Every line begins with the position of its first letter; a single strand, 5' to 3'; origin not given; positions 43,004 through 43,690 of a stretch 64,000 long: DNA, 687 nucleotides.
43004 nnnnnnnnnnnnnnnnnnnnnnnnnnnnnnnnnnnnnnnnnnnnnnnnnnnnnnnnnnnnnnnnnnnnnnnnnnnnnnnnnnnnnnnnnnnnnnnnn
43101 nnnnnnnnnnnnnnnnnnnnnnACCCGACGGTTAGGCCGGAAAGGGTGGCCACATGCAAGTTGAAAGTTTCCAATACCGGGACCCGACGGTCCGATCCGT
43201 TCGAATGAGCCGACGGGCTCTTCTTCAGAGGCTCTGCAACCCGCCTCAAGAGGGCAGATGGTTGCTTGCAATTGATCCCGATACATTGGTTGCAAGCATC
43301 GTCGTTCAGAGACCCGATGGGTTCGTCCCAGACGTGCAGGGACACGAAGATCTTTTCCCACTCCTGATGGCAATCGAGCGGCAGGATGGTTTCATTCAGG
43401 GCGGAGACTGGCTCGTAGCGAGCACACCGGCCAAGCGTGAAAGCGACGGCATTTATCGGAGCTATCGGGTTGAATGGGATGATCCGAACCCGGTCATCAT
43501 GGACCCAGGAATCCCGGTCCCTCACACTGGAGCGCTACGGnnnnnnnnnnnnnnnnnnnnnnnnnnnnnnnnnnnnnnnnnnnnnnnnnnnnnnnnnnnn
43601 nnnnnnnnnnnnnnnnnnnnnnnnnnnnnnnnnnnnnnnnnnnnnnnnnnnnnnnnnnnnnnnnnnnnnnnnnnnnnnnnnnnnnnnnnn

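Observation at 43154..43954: TIR domain fused to an unrecognised N-terminal domain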

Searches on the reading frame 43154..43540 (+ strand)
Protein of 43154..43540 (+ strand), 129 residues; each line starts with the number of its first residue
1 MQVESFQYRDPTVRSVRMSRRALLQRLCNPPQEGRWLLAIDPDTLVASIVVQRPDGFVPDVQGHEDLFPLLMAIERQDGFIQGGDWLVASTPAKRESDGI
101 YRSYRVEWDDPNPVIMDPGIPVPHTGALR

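Call 13: search_protein_representatives(protein=window:43154-43540:+)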
Query: 129 residues. Proteins with E-value up to 0.001 (for the whole library): 26; up to 1e-10: 16; up to 1e-30: 1. The best 26 are listed.
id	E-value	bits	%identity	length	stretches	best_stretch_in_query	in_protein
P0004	7.4e-52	190.9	67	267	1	2-128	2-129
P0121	5.7e-29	116.8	56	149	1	15-110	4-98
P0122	3.3e-28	114.4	56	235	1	15-110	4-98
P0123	1.0e-27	112.8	64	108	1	34-110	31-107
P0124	9.3e-24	100.0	52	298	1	13-109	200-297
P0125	3.3e-23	98.2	52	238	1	25-116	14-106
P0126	2.7e-21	92.0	61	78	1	14-85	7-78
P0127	2.0e-20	89.2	59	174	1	12-93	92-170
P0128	7.2e-20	87.4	49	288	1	15-108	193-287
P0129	2.6e-17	79.1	45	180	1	12-108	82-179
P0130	6.0e-14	68.2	48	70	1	40-108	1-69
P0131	1.4e-13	67.0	47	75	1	14-85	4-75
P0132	1.2e-12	64.0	68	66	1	1-50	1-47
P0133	5.4e-12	61.9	45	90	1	15-108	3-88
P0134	6.9e-12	61.5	42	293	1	25-108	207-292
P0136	1.1e-09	54.4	26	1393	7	19-63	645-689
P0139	3.3e-08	49.6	29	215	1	8-109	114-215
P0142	7.0e-05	38.9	35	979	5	81-115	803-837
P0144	4.0e-04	36.4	44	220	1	34-108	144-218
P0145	8.8e-04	35.3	35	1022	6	25-61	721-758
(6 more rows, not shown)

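Call 16: search_protein_families(library=pfam, proteins=[P0122, P0125, P0124, P0128, P0134, P0139, P0144, P0127, P0136, P0142], max_evalue=0.01)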
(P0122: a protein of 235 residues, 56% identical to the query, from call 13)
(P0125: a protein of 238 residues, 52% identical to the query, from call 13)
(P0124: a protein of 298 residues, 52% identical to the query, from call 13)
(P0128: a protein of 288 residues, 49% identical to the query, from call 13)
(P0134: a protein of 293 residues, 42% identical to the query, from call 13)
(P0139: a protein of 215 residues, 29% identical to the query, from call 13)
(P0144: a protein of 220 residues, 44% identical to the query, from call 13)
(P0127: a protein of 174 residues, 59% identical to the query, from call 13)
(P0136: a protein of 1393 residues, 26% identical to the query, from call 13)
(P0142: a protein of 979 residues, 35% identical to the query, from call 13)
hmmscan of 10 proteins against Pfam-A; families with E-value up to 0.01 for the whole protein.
P0122 (235 aa): 1 family
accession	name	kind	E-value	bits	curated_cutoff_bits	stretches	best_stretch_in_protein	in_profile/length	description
PF05168.19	HEPN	-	2.4e-16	60.4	22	1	104-218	4-114/117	HEPN domain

P0125 (238 aa): 1 family
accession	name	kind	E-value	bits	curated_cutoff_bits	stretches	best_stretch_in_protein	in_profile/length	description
PF05168.19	HEPN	-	8.9e-16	58.5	22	1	108-202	5-95/117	HEPN domain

P0124 (298 aa): 2 families
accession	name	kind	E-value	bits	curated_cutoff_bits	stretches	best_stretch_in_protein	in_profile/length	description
PF13328.12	HD_4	-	5.9e-18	65.5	27.2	1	11-128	1-127/156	HD domain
PF01966.28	HD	-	0.00013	22.7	22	1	31-124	1-115/116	HD domain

P0128 (288 aa): 2 families
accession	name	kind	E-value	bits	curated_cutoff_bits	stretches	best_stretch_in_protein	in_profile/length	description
PF13328.12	HD_4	-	5.4e-20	72.1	27.2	1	9-130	1-138/156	HD domain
PF01966.28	HD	-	0.0012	19.6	22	1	30-122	2-115/116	HD domain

P0134 (293 aa): 2 families
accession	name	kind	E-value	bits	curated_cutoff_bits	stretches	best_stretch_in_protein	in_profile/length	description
PF13328.12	HD_4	-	7.2e-12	45.7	27.2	1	10-136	1-128/156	HD domain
PF20680.3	DUF6817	-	0.0068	17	25.2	0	16-90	4-77/85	Domain of unknown function (DUF6817)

P0139 (215 aa): 0 families

P0144 (220 aa): 0 families

P0127 (174 aa): 0 families

P0136 (1393 aa): 19 families
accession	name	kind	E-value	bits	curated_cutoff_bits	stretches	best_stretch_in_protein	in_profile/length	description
PF07679.22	I-set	-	1.8e-196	637.3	23.7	14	238-309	2-74/90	Immunoglobulin I-set domain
PF13927.12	Ig_3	-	1e-149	487.8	30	14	155-221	10-77/78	Immunoglobulin domain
PF00047.31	ig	-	1.5e-119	391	21.8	14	155-221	2-71/81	Immunoglobulin domain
PF13895.12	Ig_2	-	1.7e-99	326.6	27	11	516-578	13-65/79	Immunoglobulin domain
PF07686.23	V-set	-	2e-67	224.7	26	2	361-401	53-95/109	Immunoglobulin V-set domain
PF16681.11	Ig_5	-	3e-36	124.1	27.3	0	605-641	5-40/82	Ig-like domain on T-cell surface glycoprotein CD3 epsilon chain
PF18452.7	Ig_6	-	5.2e-35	120.5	25.5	0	694-754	29-92/128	Immunoglobulin domain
PF07654.21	C1-set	-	3.1e-33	114.4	21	0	1309-1347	5-45/86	Immunoglobulin C1-set domain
PF08205.18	C2-set_2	-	4.1e-25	88.1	21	0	245-283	8-48/89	CD80-like C2-set immunoglobulin domain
PF16706.11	Izumo-Ig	-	9.4e-23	80.4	26.7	0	1262-1288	43-69/88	Izumo-like Immunoglobulin domain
PF07354.18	Sp38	-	7.2e-11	42.4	23.1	0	712-762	33-81/100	Zona-pellucida-binding protein (Sp38) N-terminal Ig domain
PF24518.1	Ig_CD22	-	9.6e-10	39.3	27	0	380-401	83-104/121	B-cell receptor CD22-like, first Ig-like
PF09926.15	DUF2158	-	7.6e-08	32.4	22.3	0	262-278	26-42/50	Uncharacterized small protein (DUF2158)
PF05404.17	TRAP-delta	-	1.2e-05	25.4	25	0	605-636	60-91/162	Translocon-associated protein, delta subunit precursor (TRAP-delta)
PF01998.22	DUF131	-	1.3e-05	25.2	22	0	1190-1202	20-32/62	Protein of unknown function DUF131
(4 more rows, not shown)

P0142 (979 aa): 0 families

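Call 29: predict_structure(alignment_id=A2)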
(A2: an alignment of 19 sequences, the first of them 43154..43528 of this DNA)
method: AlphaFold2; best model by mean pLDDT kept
length: 125 residues; sequences in the alignment: 19
mean_pLDDT: 86.9   pTM: 0.77
mean pLDDT of the five models: 86.9, 85.7, 84.3, 83.2, 82.6
residues with pLDDT >= 90: 92; 70-90: 8; 50-70: 20; < 50: 5
segments of 3 or more residues with pLDDT < 50: 1-3
pLDDT, mean of each block of 10 residues (from residue 1): 51 89 96 98 97 98 97 94 95 91 94 59 57
secondary structure, 60 per line:
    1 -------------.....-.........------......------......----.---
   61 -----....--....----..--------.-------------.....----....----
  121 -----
elements in order: E14-18 H20-28 E35-40 E47-52 E66-69 H72-75 E104-108 H113-116

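Call 31: find_homologous_proteins(query=A2, max_evalue=0.01)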
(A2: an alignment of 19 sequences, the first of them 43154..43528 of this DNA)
Query A2 (19 sequences) (125 aa, profile of the alignment): 23 proteins with E <= 0.01 among 1059 candidates.
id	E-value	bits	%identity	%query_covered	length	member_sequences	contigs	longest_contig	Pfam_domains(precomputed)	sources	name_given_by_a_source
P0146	4.1e-37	144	54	76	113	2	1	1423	-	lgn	-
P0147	1.1e-36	142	58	78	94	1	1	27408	-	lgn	-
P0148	1.9e-36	142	61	82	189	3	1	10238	-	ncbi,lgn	-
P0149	2.1e-36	142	57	75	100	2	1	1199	-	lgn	-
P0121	3.3e-36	141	55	78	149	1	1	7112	-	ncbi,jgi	jgi:hypothetical protein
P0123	1.7e-35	139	65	60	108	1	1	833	-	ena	-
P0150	1.2e-33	133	54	86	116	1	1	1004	-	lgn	-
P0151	2.4e-32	129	59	78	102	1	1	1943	-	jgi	jgi:hypothetical protein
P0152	6.7e-32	127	72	70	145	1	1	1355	PF13676.12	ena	-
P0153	5.5e-31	124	72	64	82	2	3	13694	-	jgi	jgi:hypothetical protein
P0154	8.4e-31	124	66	72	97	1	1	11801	-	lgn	-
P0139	1.1e-29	120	30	66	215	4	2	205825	-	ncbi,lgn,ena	-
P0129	1.0e-28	117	43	85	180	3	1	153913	-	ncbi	-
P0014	4.3e-25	105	68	61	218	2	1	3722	PF01582.26,PF13676.12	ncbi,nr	ncbi:MAG: toll/interleukin-1 receptor domain-containing protein [Deltaproteobacteria bacterium]|nr:t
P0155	2.1e-24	103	40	60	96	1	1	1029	-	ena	-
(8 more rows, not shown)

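Call 32: find_encoding_contigs(protein=P0147, flank=5000, max_places=2)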
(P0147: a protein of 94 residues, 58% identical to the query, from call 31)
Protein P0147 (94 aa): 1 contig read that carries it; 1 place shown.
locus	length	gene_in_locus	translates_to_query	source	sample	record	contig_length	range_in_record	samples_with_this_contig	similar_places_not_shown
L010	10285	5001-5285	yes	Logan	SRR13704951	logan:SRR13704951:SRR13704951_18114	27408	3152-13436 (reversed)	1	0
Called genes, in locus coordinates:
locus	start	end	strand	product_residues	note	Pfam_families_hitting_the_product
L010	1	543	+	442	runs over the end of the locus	PF03787:RAMPs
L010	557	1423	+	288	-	PF03787:RAMPs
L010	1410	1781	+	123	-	PF09701:Cas_Cmr5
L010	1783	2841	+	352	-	PF03787:RAMPs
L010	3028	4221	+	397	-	-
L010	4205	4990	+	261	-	-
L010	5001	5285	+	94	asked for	-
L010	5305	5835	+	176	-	PF18145:SAVED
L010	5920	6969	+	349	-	PF27225:AF_1859_N, PF10040:CRISPR_Cas6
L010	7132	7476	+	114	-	PF08960:STIV_B116-like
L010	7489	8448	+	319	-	PF23400:CARF_Card1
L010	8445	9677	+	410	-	PF09623:Cas_NE0113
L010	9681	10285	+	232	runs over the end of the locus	-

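Call 33: find_encoding_contigs(protein=P0154, flank=5000, max_places=2)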
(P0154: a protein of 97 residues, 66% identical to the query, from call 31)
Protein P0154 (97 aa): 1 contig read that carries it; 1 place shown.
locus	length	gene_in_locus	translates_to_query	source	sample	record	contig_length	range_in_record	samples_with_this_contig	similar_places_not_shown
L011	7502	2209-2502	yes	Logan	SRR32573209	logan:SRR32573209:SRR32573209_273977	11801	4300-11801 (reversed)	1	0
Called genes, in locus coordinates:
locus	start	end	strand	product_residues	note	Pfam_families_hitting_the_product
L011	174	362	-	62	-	-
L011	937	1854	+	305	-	PF03690:MYG1_exonuc (weak)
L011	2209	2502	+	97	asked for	-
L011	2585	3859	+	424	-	PF03787:RAMPs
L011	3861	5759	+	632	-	PF12469:Cmr2_N, PF18182:mCpol (weak), PF22335:Cas10-Cmr2_palm2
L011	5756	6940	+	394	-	PF09700:Cas_Cmr3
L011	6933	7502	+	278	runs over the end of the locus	PF03787:RAMPs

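Call 34: find_encoding_contigs(protein=P0153, flank=5000, max_places=2)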
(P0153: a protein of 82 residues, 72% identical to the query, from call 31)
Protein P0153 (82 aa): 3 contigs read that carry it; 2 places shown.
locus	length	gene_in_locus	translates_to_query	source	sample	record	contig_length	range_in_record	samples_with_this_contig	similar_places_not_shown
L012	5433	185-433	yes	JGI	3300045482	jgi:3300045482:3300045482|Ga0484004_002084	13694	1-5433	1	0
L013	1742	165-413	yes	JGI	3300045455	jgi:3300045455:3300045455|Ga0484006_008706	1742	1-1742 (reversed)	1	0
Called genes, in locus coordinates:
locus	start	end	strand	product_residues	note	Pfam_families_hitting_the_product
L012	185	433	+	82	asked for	-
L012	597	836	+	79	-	PF14294:DUF4372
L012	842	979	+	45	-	-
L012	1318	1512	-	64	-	-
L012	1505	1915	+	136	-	PF09652:Cas_VVA1548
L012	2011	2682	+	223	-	-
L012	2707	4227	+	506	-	PF00899:ThiF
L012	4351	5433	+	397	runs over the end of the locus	PF14362:DUF4407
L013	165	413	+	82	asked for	-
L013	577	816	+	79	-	PF14294:DUF4372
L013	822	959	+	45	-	-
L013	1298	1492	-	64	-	-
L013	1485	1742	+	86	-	?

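Call 37: find_related_loci(query=A2, collection=genome_contigs, flank=10000)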
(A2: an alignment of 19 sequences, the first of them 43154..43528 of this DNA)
Query A2 (125 aa) in genome_contigs; peptide patterns used: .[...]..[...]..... (x = any residue, [..] = any of these).
95 stretches matched a pattern; 6 encode a relative of the query (tblastn E <= 1e-3); 6 distinct loci.
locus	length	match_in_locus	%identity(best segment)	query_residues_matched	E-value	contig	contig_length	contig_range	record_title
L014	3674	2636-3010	67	1-124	1e-55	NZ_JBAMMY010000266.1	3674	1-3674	Desulfobacterium sp. N47 k141_530, whole genome shotgun sequence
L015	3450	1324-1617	61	11-108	5e-42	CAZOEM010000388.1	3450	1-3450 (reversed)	MAG TPA_asm: uncultured Halobacteria archaeon isolate binchicken_co116_93 genome assembly, contig: NODE_37090_length_345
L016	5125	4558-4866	61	6-111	8e-40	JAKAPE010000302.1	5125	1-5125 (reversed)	MAG: Proteobacteria bacterium isolate YF1.bin4 NODE_23050_length_5125_cov_2.075630, whole genome shotgun sequence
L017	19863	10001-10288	65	10-108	3e-39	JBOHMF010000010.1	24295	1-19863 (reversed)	MAG: Stellaceae bacterium isolate SE1505_metabat2.bin.2 NODE_189_length_24295_cov_2.028550, whole genome shotgun sequenc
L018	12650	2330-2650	43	3-108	5e-25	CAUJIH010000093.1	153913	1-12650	MAG: Verrucomicrobiota bacterium isolate KLAP133 genome assembly, contig: KLAP133_688169, whole genome shotgun sequence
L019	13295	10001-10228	49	35-110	5e-23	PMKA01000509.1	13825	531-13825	MAG: Opitutia bacterium isolate fen_1432 73.20120600_E2D.189_contig_190287, whole genome shotgun sequence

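Call 39: find_related_loci(query=A2, collection=metagenome_contigs, flank=10000)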
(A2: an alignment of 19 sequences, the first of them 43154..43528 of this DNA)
Query A2 (125 aa) in metagenome_contigs; peptide patterns used: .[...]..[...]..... (x = any residue, [..] = any of these).
270 stretches matched a pattern; 10 encode a relative of the query (tblastn E <= 1e-3); 10 distinct loci.
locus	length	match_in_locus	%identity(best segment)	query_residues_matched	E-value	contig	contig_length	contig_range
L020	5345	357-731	99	1-125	2e-82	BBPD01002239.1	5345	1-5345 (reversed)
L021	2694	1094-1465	66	1-124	2e-57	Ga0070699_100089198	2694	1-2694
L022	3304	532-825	62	11-108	3e-42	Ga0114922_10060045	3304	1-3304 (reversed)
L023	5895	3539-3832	61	11-108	7e-42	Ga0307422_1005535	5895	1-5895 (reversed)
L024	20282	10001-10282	61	15-108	6e-41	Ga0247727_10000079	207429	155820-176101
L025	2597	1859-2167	49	14-115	3e-30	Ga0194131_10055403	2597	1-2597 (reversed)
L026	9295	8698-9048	43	3-118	2e-26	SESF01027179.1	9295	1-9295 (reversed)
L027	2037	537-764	46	33-108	3e-20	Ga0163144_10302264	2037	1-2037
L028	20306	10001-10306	38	16-114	1e-19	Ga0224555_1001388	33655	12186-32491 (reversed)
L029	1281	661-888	38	37-108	1e-10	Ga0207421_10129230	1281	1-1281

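Call 40: find_related_loci(query=A2, collection=viral_contigs, flank=10000)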
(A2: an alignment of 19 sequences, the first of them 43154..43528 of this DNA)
Query A2 (125 aa) in viral_contigs; peptide patterns used: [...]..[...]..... (x = any residue, [..] = any of these).
33 stretches matched a pattern, but none encodes a relative of the query by tblastn (E <= 1e-3).

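Call 43: search_protein_families(library=pfam, proteins=[L028:845-4099:+, L028:4103-5491:+, L028:5523-6500:+, L028:6511-6903:+, L028:6907-8379:+, L028:8361-9431:+, L028:10313-12202:+, L028:12446-14086:+, L028:14135-15397:+, L028:16915-18285:+], max_evalue=0.001)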
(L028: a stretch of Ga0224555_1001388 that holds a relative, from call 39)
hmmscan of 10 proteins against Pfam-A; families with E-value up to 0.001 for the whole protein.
L028:845-4099:+ (1084 aa): 2 families
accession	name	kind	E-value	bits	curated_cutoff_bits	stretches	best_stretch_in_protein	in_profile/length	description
PF12469.13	Cmr2_N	-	4.2e-29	101.3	25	1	279-387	2-110/111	CRISPR-associated protein Cmr2, N-terminal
PF22335.1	Cas10-Cmr2_palm2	-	8.2e-26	91.1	27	1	694-904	1-130/133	Cas10/Cmr2, second palm domain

L028:4103-5491:+ (462 aa): 1 family
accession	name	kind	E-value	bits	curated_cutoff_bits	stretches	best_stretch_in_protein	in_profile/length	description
PF09700.15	Cas_Cmr3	-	1.6e-29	103.9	21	1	4-450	1-367/367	CRISPR-associated protein (Cas_Cmr3)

L028:5523-6500:+ (325 aa): 1 family
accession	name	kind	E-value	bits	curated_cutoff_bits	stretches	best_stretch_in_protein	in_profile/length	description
PF03787.20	RAMPs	-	1.4e-20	75.1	22.1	1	11-320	4-188/189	RAMP superfamily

L028:6511-6903:+ (130 aa): 1 family
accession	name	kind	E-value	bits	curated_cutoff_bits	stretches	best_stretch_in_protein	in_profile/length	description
PF09701.15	Cas_Cmr5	-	1.1e-15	58.3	21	1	4-125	1-117/119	CRISPR-associated protein (Cas_Cmr5)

L028:6907-8379:+ (490 aa): 1 family
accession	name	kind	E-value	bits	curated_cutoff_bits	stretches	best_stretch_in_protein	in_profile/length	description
PF03787.20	RAMPs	-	5.5e-06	27.5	22.1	1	99-361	17-188/189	RAMP superfamily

L028:8361-9431:+ (356 aa): 1 family
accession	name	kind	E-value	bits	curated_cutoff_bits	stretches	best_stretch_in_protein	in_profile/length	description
PF03787.20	RAMPs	-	8e-11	43.2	22.1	1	16-174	1-186/189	RAMP superfamily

L028:10313-12202:+ (629 aa): 2 families
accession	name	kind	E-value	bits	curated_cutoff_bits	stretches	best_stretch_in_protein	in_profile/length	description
PF13521.12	AAA_28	-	1.4e-29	103.9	27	1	451-616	3-164/164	AAA domain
PF23400.1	CARF_Card1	-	1.4e-08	35.3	24.6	1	5-126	2-120/146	Card1 CARF domain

L028:12446-14086:+ (546 aa): 1 family
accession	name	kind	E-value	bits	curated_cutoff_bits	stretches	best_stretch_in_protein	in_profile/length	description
PF09651.16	Cas_APE2256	-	4.2e-25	88.6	24.8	1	59-192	3-136/136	CRISPR-associated protein (Cas_APE2256)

L028:14135-15397:+ (420 aa): 1 family
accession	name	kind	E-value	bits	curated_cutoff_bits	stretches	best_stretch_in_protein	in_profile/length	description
PF09623.16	Cas_NE0113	-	6.1e-31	108.3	23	1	43-263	1-193/208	CRISPR-associated protein NE0113 (Cas_NE0113)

L028:16915-18285:+ (456 aa): 1 family
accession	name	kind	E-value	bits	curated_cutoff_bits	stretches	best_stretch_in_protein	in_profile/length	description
PF00078.32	RVT_1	-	2.9e-34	119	29.6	1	87-292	1-204/205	Reverse transcriptase (RNA-dependent DNA polymerase)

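Call 44: search_protein_families(library=pfam, proteins=[L017:8884-9819:-, L017:10391-11707:+, L017:11792-12724:+, L017:12743-13186:+, L017:13162-14679:+, L017:14703-16193:+, L017:16606-18702:+, L017:7399-8598:-, L017:6415-7368:-, L017:4858-6396:-], max_evalue=0.001)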
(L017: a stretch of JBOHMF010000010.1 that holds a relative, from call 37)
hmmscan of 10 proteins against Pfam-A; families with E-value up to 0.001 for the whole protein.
L017:8884-9819:- (311 aa): 0 families

L017:10391-11707:+ (438 aa): 1 family
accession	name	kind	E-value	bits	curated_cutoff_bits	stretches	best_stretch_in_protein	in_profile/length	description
PF09002.17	Card1_endonuc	-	4.9e-08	33.1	26.4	1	294-427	7-123/136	Card1-like, endonuclease domain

L017:11792-12724:+ (310 aa): 0 families

L017:12743-13186:+ (147 aa): 0 families

L017:13162-14679:+ (505 aa): 1 family
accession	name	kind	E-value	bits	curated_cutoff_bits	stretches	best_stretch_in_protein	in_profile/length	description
PF01408.29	GFO_IDH_MocA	-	3.9e-09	37.7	24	1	55-154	1-97/120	Oxidoreductase family, NAD-binding Rossmann fold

L017:14703-16193:+ (496 aa): 0 families

L017:16606-18702:+ (698 aa): 0 families

L017:7399-8598:- (399 aa): 0 families

L017:6415-7368:- (317 aa): 1 family
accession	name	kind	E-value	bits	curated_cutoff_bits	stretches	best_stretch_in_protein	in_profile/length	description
PF13519.12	VWA_2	-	2.7e-06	28.4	27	1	29-143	1-105/107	von Willebrand factor type A domain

L017:4858-6396:- (512 aa): 5 families
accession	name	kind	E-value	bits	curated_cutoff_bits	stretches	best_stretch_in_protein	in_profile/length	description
PF00004.35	AAA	-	8.9e-28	97.8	21.2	1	283-412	1-129/131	ATPase family associated with various cellular activities (AAA)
PF13191.12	AAA_16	-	1.7e-06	29.1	32.6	1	265-360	9-110/167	AAA ATPase domain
PF13401.12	AAA_22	-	6.7e-06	26.9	27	0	282-314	7-42/130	AAA domain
PF07728.20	AAA_5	-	6.7e-06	26.6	22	1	282-310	1-25/139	AAA domain (dynein-related subfamily)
PF13481.12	AAA_25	-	0.00053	20.1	27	0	282-305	35-58/195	AAA domain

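Call 45: search_protein_families(library=ncbifam, proteins=[P0147, P0154, P0153, P0146, L028:9428-10294:+, P0122, L010:4205-4990:+], max_evalue=0.1)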
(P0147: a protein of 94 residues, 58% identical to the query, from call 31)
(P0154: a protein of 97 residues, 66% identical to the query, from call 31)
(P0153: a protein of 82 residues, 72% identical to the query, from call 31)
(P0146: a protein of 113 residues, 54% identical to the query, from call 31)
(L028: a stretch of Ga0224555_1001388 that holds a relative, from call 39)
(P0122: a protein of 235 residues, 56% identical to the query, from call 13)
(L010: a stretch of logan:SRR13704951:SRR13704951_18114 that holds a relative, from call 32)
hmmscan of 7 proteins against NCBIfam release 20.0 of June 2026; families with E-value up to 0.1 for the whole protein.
P0147 (94 aa): 0 families

P0154 (97 aa): 0 families

P0153 (82 aa): 0 families

P0146 (113 aa): 0 families

L028:9428-10294:+ (288 aa): 2 families
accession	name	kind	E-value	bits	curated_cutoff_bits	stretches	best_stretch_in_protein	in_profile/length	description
TIGR00691.1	spoT_relA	subfamily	2e-23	82.6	499.2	1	13-131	1-123/687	RelA/SpoT family protein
NF008303.0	PRK11092.1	equivalog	6.3e-17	61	947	1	9-106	22-117/702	bifunctional GTP diphosphokinase/guanosine-3',5'-bis pyrophosphate 3'-pyrophosphohydrolase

P0122 (235 aa): 0 families

L010:4205-4990:+ (261 aa): 2 families
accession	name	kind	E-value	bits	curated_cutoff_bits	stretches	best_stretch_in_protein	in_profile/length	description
TIGR03436.1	acidobact_VWFA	subfamily_domain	0.0036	16.8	81.25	1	94-224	101-223/324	VWA domain-containing protein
NF002332.0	PRK01293.1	equivalog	0.048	13.1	126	1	86-129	116-159/209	malonate decarboxylase holo-ACP synthase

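Call 48: fold_search(model_id=the predicted structure, library=pdb)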
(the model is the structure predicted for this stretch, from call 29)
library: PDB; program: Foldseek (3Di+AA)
matches with E <= 10: 97; with E <= 0.001: 0
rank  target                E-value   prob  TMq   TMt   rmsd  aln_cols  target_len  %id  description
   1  9f11_H                1.6e+00  0.03  0.17  0.06   6.9        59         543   15  CryoEM structure of the F plasmid relaxosome with oriT DNA ss-27_+3ds+4_+143 and TraI its TE mode, derived from ss-27_ (released 2025-06-04)
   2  3meu_A                2.7e+00  0.04  0.16  0.12   8.0        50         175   18  Crystal structure of SGF29 in complex with H3R2me2sK4me3 (released 2010-04-28)
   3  5um8_L                2.9e+00  0.01  0.15  0.11  12.5       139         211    8  Crystal structure of HIV-1 envelope trimer 16055 NFL TD CC (T569G) in complex with Fabs 35022 and PGT124 (released 2017-05-24)
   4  5h9x                  3.1e+00  0.01  0.11  0.05  12.8        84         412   13  Crystal structure of GH family 64 laminaripentaose-producing beta-1,3-glucanase from Paenibacillus barengoltzii (released 2017-02-15)
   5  6frh_A                3.3e+00  0.07  0.15  0.12   3.8        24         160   12  Crystal structure of Ssp DnaB Mini-Intein variant M86 (released 2019-01-30)
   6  8uqo_Q                3.3e+00  0.03  0.20  0.04  12.1        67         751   19  PLCb3-Gbg-Gaq complex on membranes (released 2023-12-06)
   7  4v96_AH               3.3e+00  0.01  0.14  0.08  13.3       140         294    8  The structure of a 1.8 MDa viral genome injection device suggests alternative infection mechanisms (released 2014-07-09)
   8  9f10_H                3.5e+00  0.03  0.18  0.06   7.6        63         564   17  CryoEM structure of the F plasmid relaxosome with TraI in its TE mode, without accessory protein TraM. Derived from th (released 2025-06-04)
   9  9f12_H                3.5e+00  0.03  0.18  0.06   6.7        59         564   17  CryoEM structure of the F plasmid relaxosome with oriT DNA ss-27_-3ds-2_+143 and TraI its TE mode, derived from ss-27_ (released 2025-06-04)
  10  9f0y_H                3.5e+00  0.03  0.17  0.06   7.0        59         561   17  CryoEM structure of the F plasmid relaxosome with TraI in its TE mode, derived from the ss-27_+8ds+9_+143-R Locally-re (released 2025-06-04)
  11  5h9y_A                3.5e+00  0.01  0.08  0.05  12.8        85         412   14  Crystal structure of GH family 64 laminaripentaose-producing beta-1,3-glucanase from Paenibacillus barengoltzii comple (released 2017-02-15)
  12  6oz8_D                3.7e+00  0.06  0.14  0.19   6.8        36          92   19  Crystal structure of Mtb aspartate decarboxylase in active form (released 2020-02-05)
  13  5jkd_A                4.0e+00  0.02  0.21  0.13  11.8       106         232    8  Crystal structure of human IZUMO1-JUNO complex (crystal form 2) (released 2016-06-22)
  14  9n9j_P2               4.0e+00  0.01  0.14  0.06  12.1       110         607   13  Structure of a GRP94 folding intermediate engaged with a CCDC134- and FKBP11-bound secretory translocon (released 2025-11-19)
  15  7czm_A                4.0e+00  0.01  0.13  0.16  12.9        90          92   11  Crystal structure of FIP200 Claw/p-OPtineurin LIR complex (released 2021-03-31)
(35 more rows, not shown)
